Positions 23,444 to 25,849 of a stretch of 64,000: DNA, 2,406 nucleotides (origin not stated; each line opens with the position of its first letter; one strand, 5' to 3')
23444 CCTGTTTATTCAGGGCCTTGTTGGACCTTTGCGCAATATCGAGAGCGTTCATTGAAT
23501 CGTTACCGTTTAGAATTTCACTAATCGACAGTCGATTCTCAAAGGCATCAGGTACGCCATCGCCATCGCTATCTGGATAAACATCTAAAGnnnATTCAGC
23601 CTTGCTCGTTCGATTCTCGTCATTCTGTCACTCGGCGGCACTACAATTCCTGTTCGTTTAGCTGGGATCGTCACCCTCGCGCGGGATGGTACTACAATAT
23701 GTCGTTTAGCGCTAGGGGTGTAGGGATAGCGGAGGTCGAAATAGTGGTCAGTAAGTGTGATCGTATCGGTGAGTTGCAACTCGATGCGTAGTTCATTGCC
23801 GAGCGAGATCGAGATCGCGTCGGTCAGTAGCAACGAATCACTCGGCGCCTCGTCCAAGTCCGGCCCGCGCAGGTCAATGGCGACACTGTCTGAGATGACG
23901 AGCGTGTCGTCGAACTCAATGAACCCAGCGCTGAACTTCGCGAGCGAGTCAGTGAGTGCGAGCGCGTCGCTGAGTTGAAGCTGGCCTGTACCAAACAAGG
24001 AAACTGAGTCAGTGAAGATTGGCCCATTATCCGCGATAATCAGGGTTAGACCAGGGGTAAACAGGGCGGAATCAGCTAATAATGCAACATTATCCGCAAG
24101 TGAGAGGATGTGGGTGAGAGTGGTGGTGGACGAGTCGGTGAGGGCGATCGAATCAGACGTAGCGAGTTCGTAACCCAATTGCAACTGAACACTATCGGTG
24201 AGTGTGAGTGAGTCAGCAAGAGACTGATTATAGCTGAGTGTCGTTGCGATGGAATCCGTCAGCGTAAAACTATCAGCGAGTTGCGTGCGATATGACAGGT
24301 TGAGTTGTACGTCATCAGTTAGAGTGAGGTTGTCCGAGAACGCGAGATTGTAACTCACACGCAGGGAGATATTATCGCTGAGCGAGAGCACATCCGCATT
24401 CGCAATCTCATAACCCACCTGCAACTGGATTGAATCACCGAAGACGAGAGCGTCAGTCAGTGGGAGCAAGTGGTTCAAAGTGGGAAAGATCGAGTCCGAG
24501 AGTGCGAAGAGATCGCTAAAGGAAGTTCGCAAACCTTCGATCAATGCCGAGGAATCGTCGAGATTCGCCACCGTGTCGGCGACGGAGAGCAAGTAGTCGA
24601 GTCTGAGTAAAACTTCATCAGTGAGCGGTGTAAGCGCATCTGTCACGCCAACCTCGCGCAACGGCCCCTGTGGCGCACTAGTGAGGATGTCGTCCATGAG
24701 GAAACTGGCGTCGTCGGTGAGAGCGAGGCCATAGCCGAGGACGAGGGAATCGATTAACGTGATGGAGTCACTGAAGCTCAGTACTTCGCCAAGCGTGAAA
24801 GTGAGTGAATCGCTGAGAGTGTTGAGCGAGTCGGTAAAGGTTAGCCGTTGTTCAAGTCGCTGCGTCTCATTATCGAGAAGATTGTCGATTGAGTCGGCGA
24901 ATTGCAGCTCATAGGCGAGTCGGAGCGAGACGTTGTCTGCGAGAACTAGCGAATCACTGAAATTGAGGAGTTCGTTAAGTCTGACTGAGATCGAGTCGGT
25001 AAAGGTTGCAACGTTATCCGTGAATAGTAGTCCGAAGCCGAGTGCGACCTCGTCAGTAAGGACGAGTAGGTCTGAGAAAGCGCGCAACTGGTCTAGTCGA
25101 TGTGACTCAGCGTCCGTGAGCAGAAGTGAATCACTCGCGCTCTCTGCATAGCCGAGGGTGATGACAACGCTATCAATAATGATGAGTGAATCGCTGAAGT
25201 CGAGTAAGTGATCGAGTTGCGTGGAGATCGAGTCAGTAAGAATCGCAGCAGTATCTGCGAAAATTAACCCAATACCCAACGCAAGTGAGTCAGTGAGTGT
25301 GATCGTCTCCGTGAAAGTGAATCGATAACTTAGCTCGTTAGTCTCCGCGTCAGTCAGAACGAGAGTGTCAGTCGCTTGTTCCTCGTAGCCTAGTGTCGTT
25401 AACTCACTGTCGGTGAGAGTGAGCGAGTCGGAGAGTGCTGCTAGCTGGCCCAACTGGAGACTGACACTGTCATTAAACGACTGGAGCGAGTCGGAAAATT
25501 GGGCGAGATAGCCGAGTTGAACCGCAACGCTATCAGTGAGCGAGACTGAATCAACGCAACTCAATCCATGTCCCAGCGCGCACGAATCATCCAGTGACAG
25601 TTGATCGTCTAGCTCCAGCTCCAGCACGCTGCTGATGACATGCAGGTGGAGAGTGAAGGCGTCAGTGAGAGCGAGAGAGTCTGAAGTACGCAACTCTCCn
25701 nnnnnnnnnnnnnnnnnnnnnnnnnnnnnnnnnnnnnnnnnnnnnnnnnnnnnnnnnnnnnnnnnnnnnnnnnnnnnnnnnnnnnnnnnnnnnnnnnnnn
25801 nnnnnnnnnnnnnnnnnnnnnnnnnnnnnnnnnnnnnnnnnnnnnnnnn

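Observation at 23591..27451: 1286-aa protein built from ~40 tandem 20-residue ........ repeats with a duplicated 79-aa super-repeat, flanking a non-repetitive beta-rich domain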

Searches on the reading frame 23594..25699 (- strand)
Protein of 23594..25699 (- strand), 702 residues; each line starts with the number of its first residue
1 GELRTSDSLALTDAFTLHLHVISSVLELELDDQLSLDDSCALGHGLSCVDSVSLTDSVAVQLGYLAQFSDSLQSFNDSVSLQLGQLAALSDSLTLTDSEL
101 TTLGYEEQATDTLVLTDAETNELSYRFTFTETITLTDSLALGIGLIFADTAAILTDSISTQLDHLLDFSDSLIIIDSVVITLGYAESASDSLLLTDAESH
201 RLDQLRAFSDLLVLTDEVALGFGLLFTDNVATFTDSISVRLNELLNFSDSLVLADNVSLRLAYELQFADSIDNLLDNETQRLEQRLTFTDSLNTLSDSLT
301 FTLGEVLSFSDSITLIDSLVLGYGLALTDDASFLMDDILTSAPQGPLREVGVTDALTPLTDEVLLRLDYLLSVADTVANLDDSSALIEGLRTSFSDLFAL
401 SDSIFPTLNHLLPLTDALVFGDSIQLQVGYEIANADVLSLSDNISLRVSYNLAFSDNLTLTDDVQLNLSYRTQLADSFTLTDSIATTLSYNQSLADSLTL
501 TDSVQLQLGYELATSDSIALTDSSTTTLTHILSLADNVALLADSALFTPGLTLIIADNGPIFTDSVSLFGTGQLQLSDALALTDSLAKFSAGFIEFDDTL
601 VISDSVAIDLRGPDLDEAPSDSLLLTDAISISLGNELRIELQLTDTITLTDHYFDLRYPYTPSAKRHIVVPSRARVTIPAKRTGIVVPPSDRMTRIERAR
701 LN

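Call 43: search_solved_structures(query=A3, max_evalue=1, show_alignments=2)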
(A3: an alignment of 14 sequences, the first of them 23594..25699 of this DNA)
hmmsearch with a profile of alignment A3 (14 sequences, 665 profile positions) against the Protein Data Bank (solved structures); distinct sequences matched with E-value up to 1: 1.
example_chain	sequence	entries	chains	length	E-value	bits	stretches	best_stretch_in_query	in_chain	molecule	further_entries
3syj_A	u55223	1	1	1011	0.00042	22.4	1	410-517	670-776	Adhesion and penetration protein autotransporter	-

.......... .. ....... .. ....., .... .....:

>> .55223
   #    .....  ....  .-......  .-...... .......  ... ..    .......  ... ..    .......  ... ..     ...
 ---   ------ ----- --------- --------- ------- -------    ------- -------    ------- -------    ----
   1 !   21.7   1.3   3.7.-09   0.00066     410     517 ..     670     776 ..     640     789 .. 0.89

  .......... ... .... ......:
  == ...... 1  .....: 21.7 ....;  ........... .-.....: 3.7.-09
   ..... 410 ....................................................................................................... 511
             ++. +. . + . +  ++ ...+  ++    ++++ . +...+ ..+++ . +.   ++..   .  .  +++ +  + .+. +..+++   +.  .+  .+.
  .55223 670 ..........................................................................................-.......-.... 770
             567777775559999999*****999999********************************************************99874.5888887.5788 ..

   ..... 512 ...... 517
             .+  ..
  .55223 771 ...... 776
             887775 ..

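Call 53: predict_structure(alignment_id=A3)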
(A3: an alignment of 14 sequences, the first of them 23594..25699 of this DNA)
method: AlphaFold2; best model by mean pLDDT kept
length: 702 residues; sequences in the alignment: 14
mean_pLDDT: 44.6   pTM: 0.28
mean pLDDT of the five models: 44.6, 42.8, 41.2, 39.4, 35.2
residues with pLDDT >= 90: 0; 70-90: 0; 50-70: 190; < 50: 512
segments of 3 or more residues with pLDDT < 50: 1-6, 13-29, 37-45, 56-66, 69-73, 75-91, 96-113, 116-127, 137-142, 144-151, 156-170, 176-187, 197-201, 203-206, 217-225, 235-238, 240-247, 256-258, 262-270, 272-314, 316-397, 402-413, 503-512, 520-599, 604-622, 630-643, 645-702
pLDDT, mean of each block of 10 residues (from residue 1): 42 36 38 49 47 50 48 45 44 47 43 45 44 51 45 50 44 48 44 50 49 52 47 53 47 52 44 44 45 42 46 45 43 39 33 36 34 43 38 47 45 51 51 59 56 62 57 59 52 53 47 50 41 40 35 38 40 39 42 42 47 35 48 43 46 31 27 27 38 33 28
secondary structure, 60 per line:
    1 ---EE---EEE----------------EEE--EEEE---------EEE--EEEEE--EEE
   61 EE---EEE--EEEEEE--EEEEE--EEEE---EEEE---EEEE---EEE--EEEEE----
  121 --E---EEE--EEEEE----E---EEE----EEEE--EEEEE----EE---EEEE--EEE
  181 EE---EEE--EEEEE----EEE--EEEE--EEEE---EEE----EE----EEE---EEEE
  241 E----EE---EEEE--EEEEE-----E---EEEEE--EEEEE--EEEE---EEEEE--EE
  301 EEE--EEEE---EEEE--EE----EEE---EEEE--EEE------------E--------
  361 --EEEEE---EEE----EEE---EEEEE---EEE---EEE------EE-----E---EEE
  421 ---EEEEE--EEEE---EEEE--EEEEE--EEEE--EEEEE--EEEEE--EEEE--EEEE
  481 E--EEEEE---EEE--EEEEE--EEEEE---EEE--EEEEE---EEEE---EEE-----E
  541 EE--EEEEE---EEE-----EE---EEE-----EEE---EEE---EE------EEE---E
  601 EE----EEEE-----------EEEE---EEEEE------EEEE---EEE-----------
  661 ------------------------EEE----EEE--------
elements in order (helices of 4 or more, strands of 3 or more residues): E9-11 E28-30 E33-36 E46-48 E51-55 E58-62 E66-68 E71-76 E79-83 E86-89 E93-96 E100-103 E107-109 E112-116 E127-129 E132-136 E145-147 E152-155 E158-162 E172-175 E178-182 E186-188 E191-195 E200-202 E205-208 E211-214 E218-220 E231-233 E237-241 E251-254 E257-261 E271-275 E278-282 E285-288 E292-296 E299-303 E306-309 E313-316 E325-327 E331-334 E337-339 E363-367 E371-373 E378-380 E384-388 E392-394 E398-400 E418-420 E424-428 E431-434 E438-441 E444-448 E451-454 E457-461 E464-468 E471-474 E477-481 E484-488 E492-494 E497-501 E504-508 E512-514 E517-521 E525-528 E532-534 E540-542 E545-549 E553-555 E566-568 E574-576 E580-582 E594-596 E600-602 E607-610 E622-625 E629-633 E640-643 E647-649 E685-687 E692-694

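Call 55: search_protein_representatives(alignment_id=A3)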
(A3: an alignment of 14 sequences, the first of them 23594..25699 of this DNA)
Query: 14 sequences, 665 profile positions. Proteins with E-value up to 0.001 (for the whole library): 4688; up to 1e-10: 1693; up to 1e-30: 161. The best 150 are listed.
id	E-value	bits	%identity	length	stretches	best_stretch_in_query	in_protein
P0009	1.9e-284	962.0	-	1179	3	17-665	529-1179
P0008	1.3e-283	959.3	-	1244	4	2-664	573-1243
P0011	2.2e-251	852.8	-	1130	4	7-395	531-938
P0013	1.5e-228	777.3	-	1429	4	20-664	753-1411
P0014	8.6e-210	715.3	-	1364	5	18-387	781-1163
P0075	3.7e-190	650.5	-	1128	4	459-665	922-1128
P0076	5.5e-133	461.5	-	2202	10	37-308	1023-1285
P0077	3.1e-132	459.0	-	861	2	72-343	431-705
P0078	2.8e-101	356.8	-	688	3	480-665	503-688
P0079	8.1e-93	328.8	-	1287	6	342-550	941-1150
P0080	9.4e-93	328.6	-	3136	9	322-577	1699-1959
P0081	3.3e-92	326.8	-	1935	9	2-248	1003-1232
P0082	2.4e-87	310.7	-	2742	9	54-513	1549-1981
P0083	9.7e-83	295.5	-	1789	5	35-491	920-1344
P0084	2.0e-82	294.5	-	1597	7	349-600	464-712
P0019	1.8e-78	281.4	-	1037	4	130-356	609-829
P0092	5.6e-62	226.9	-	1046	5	3-293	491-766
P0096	2.5e-58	214.8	-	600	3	218-360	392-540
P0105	2.0e-51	192.0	-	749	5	5-354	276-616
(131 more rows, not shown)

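Call 67: find_related_loci(query=A3, collection=viral_contigs, flank=10000)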
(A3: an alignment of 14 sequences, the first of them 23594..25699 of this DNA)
Query A3 (702 aa) in viral_contigs; peptide patterns used: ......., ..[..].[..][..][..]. (x = any residue, [..] = any of these).
304 stretches matched a pattern; 3 encode a relative of the query (tblastn E <= 1e-3); 3 distinct loci.
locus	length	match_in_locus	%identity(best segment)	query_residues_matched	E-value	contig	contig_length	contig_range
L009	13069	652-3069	55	3-702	0e+0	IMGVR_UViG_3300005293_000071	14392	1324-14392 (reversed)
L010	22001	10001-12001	58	11-697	0e+0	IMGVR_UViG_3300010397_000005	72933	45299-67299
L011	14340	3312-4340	32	197-567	8e-15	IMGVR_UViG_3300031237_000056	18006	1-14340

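Call 74: search_protein_families(library=pfam, alignment_id=A4, max_evalue=0.001)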
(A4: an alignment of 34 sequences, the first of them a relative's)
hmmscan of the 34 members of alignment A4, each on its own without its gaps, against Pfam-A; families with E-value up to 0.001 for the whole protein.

A. member 1, P0076 (2202 aa): 0 families

B. families by the number of members that match (of 34 scanned): 12 families
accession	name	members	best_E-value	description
PF13385.13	Laminin_G_3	4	1.1e-26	Concanavalin A-like lectin/glucanases superfamily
PF24681.1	Kelch_KLHDC2_KLHL20_DRC7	1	1.2e-77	KLHDC2/KLHL20/DRC7 Kelch-repeats domain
PF24981.1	Beta-prop_ATRN-LZTR1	1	2.8e-44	Attractin/LZTR1 beta-propeller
PF13415.12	Kelch_3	1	1.4e-32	Galactose oxidase, central domain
PF03736.22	EPTP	1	4.7e-20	EPTP domain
PF00150.24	Cellulase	1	1.3e-14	Cellulase (glycosyl hydrolase family 5)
PF13418.12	Kelch_4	1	8.1e-12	Galactose oxidase, central domain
PF08309.17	LVIVD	1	1.4e-11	LVIVD repeat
PF01344.31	Kelch_1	1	5.9e-11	Kelch motif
PF01559.21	Zein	1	8.6e-07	Zein seed storage protein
PF02210.31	Laminin_G_2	1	3.8e-06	Laminin G domain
PF07646.21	Kelch_2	1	0.00051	Kelch motif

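Call 75: search_protein_families(library=phrogs, alignment_id=A4, max_evalue=0.001)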
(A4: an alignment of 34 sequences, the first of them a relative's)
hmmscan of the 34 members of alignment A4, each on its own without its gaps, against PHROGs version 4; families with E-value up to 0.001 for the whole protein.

A. member 1, P0076 (2202 aa): 0 families

B. families by the number of members that match (of 34 scanned): 16 families
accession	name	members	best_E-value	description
phrog_12240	-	21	9.8e-59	-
phrog_5939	-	2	1.3e-45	tail protein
phrog_4811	-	2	3.9e-07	-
phrog_22523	-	1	5.3e-65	-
phrog_24476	-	1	3.9e-32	phosphodiesterase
phrog_36177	-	1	2.6e-16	-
phrog_2804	-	1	7.3e-11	virion structural protein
phrog_17122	-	1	2e-08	-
phrog_17158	-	1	6.3e-08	-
phrog_553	-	1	7.6e-07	minor tail protein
phrog_31774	-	1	2.2e-05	-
phrog_4600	-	1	3.5e-05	-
phrog_35670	-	1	4.3e-05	-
phrog_557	-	1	9.7e-05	outer membrane protein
phrog_14699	-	1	0.00018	-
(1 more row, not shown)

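Call 76: search_dna_similar(query=P0092, collection=phages, mode=protein, max_evalue=0.001, max_rows=20)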
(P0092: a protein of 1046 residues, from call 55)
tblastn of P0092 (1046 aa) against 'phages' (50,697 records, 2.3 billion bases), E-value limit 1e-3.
No match.

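Call 77: find_related_loci(query=A3, collection=genome_contigs, flank=10000)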
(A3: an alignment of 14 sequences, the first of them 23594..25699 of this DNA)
Query A3 (702 aa) in genome_contigs; peptide patterns used: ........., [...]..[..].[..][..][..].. (x = any residue, [..] = any of these).
35 stretches matched a pattern, but none encodes a relative of the query by tblastn (E <= 1e-3).

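Call 84: search_protein_families(library=phrogs, proteins=[P0077, P0096, P0105], max_evalue=0.01)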
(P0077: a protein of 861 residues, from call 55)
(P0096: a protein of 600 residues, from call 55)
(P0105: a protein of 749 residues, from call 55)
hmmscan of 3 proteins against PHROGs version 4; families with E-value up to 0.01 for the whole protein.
P0077 (861 aa): 0 families

P0096 (600 aa): 0 families

P0105 (749 aa): 1 family
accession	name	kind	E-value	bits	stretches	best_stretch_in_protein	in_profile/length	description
phrog_4517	-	unknown function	0.0068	17.5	0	549-571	32-54/67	-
